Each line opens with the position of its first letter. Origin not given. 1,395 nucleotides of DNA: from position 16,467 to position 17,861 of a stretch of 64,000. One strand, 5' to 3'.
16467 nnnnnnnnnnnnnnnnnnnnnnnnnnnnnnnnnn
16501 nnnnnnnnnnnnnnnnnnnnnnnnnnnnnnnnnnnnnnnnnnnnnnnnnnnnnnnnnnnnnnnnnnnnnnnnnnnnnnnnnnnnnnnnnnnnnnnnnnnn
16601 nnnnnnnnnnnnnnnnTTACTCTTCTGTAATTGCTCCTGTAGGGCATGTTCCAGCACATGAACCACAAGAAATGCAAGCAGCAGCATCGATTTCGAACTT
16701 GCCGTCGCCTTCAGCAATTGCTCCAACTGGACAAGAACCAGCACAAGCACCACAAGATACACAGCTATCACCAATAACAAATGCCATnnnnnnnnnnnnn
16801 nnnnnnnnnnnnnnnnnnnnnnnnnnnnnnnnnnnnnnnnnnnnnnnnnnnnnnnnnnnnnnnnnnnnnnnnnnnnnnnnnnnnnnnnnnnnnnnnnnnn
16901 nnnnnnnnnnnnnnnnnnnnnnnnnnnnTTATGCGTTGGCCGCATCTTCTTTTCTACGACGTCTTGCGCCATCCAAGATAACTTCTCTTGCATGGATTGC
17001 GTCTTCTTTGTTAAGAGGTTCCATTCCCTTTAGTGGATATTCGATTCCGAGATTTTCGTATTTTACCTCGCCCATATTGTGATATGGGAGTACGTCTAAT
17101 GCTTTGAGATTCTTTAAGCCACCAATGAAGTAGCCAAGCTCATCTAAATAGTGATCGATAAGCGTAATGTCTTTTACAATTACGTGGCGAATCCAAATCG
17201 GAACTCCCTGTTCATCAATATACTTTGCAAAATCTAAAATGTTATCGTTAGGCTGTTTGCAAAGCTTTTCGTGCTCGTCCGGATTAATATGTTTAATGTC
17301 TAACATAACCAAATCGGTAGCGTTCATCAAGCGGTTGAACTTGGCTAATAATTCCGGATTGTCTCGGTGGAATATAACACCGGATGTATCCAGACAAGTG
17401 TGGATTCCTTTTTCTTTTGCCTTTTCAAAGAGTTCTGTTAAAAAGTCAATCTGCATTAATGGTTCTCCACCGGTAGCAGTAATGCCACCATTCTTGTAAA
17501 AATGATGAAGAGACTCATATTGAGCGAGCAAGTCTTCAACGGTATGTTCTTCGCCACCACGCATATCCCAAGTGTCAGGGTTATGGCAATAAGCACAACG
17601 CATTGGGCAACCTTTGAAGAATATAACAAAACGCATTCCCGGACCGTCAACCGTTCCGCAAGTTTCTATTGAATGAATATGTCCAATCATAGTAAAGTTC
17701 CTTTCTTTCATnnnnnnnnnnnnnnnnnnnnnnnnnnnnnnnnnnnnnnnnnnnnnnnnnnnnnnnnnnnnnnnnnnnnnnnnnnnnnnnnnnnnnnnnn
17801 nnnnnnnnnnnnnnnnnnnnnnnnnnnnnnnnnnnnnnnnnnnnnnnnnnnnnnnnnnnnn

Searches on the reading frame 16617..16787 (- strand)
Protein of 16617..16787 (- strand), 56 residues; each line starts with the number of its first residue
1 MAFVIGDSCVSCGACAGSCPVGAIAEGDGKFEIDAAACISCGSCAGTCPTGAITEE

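Call 3: search_protein_families(library=pfam, proteins=[window:16617-16787:-], max_evalue=1)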
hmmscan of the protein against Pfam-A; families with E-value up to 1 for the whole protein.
window:16617-16787:- (56 aa): 19 families
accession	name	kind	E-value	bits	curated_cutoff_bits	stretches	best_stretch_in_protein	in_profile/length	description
PF00037.32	Fer4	-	1.1e-14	53.9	21.1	2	32-54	2-24/24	4Fe-4S binding domain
PF12837.12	Fer4_6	-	2.4e-12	46.6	25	2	31-53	2-24/24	4Fe-4S binding domain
PF13237.11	Fer4_10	-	6.2e-11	42.5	25.5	2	6-49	6-53/53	4Fe-4S dicluster domain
PF12838.12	Fer4_7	-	2.3e-10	41.2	27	2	8-52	1-52/52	4Fe-4S dicluster domain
PF12797.12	Fer4_2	-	3.4e-10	39.6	24.5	2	30-50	2-22/22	4Fe-4S binding domain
PF13484.11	Fer4_16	-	1.1e-09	39.3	30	2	9-40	2-31/66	4Fe-4S double cluster binding domain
PF13187.11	Fer4_9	-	2.1e-09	37.7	27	1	9-53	2-52/52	4Fe-4S dicluster domain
PF14697.11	Fer4_21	-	6e-08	33.1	35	1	2-54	1-58/59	4Fe-4S dicluster domain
PF12800.12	Fer4_4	-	1e-06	29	24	2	7-22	2-17/17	4Fe-4S binding domain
PF25160.1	LdpA_Fe-S-bd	-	2.7e-06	27.5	27.6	2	31-55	21-45/49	LdpA Fe-S cluster-binding domain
PF13183.11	Fer4_8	-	1.2e-05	26.2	27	2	7-23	3-19/68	4Fe-4S dicluster domain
PF12798.12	Fer4_3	-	5.2e-05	24.2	27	2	9-23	1-15/15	4Fe-4S binding domain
PF13534.11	Fer4_17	-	0.00022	22.1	22.2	2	34-51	42-59/61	4Fe-4S dicluster domain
PF13746.11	Fer4_18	-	0.06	14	27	1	32-51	55-74/114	4Fe-4S dicluster domain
PF13370.11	Fer4_13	-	0.1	13.7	24.5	1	33-50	1-18/58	4Fe-4S single cluster domain of Ferredoxin I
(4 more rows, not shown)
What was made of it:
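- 16617..16787 (-): 56-aa 2x[4Fe-4S] ferredoxin, the likely reductant for PflA (inference). PF00037 and related families (call 3).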

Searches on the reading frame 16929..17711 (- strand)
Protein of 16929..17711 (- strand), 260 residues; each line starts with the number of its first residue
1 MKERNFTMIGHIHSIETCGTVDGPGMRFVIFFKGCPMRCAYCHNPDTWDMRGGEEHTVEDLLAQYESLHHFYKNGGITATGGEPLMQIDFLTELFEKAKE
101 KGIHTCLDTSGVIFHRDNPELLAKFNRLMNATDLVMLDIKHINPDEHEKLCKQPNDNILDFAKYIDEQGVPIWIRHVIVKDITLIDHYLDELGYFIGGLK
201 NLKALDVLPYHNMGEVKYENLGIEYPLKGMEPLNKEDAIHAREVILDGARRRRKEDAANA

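Call 3: search_protein_families(library=pfam, proteins=[window:16929-17711:-], max_evalue=1)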
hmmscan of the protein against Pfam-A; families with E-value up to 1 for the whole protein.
window:16929-17711:- (260 aa): 3 families
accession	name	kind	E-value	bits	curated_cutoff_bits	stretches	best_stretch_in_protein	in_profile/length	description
PF04055.27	Radical_SAM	-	5.9e-25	88.8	29.5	1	29-184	1-156/166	Radical SAM superfamily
PF13353.11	Fer4_12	-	2.5e-22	80.1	22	1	21-148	1-124/137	4Fe-4S single cluster domain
PF13053.11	DUF3914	-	0.098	13.5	25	1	146-177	46-79/89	Protein of unknown function (DUF3914)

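Call 4: search_protein_families(library=ncbifam, proteins=[window:16929-17711:-], max_evalue=1)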
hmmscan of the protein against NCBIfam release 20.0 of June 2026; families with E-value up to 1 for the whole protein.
window:16929-17711:- (260 aa): 58 families (the best 25 are shown)
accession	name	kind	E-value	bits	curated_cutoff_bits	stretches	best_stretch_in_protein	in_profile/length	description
TIGR02493.1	PFLA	equivalog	6.4e-84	281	231.75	1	12-245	2-232/235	pyruvate formate-lyase-activating protein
NF008356.0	PRK11145.1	equivalog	1.5e-78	263.5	375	1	7-245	2-237/246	pyruvate formate lyase 1-activating protein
TIGR02494.1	PFLE_PFLC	subfamily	2.2e-50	171.6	174.35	2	53-244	101-288/293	glycyl-radical enzyme activating protein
NF043069.1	T4HPD_activ_SAM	equivalog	1.2e-45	156.1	425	2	53-236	101-279/299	trans-4-hydroxy-L-proline dehydratase activase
TIGR04395.1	cutC_activ_rSAM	equivalog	3.4e-44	151.3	360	2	53-243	107-295/309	choline TMA-lyase-activating enzyme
NF048010.1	SfplDhtActHpsHDes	equivalog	9.9e-42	142.8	430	2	53-237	109-290/298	(2S)-3-sulfopropanediol dehydratase activating enzyme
NF033719.1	ind_deCO2_activ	equivalog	6.2e-38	130.8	425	2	53-245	108-293/302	indoleacetate decarboxylase activase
NF033717.2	HPDL_rSAM_activ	equivalog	9.4e-38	130.2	420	2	53-247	109-298/311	4-hydroxyphenylacetate decarboxylase activase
TIGR04041.1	activase_YjjW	hypoth_equivalog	1.1e-37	130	250.2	2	54-219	91-247/276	YjjW family glycine radical enzyme activase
NF048008.1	SfplDhtActHpfHKleb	equivalog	4.8e-37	127.9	500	2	53-231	104-279/308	(2S)-3-sulfopropanediol dehydratase activating enzyme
TIGR04003.1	rSAM_BssD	equivalog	6.7e-32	110.9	496.45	2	53-225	105-276/314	[benzylsuccinate synthase]-activating enzyme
NF007483.0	PRK10076.1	equivalog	2.2e-27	96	326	2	67-242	111-278/292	[formate-C-acetyltransferase]-activating enzyme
TIGR02495.1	NrdG2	equivalog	2.3e-22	79.3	131.15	1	12-183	2-168/193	anaerobic ribonucleoside-triphosphate reductase activating protein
TIGR02491.1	NrdG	equivalog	4.7e-19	68.8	126.1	1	12-101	2-93/154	anaerobic ribonucleoside-triphosphate reductase activating protein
TIGR04349.1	rSAM_QueE_gams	hypoth_equivalog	3.1e-12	46.6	300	1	30-113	24-100/210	7-carboxy-7-deazaguanine synthase QueE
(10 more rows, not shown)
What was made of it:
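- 16929..17711 (-): PFL-activating radical SAM enzyme (pflA). TIGR02493, 281 bits (call 4).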

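Call 94: search_solved_structures(query=window:16929-17711:-, max_evalue=1e-10)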
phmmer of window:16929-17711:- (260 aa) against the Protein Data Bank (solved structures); distinct sequences matched with E-value up to 1e-10: 3.
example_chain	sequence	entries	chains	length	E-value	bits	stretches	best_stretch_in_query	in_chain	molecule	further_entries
3c8f_A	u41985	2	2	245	1.6e-67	231.4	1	8-240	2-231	Pyruvate formate-lyase 1-activating enzyme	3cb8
8fo0_A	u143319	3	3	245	3.8e-67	230.1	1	8-238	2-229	Pyruvate formate-lyase 1-activating enzyme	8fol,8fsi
3can_A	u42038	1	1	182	1.4e-17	67.6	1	74-234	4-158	Pyruvate-formate lyase-activating enzyme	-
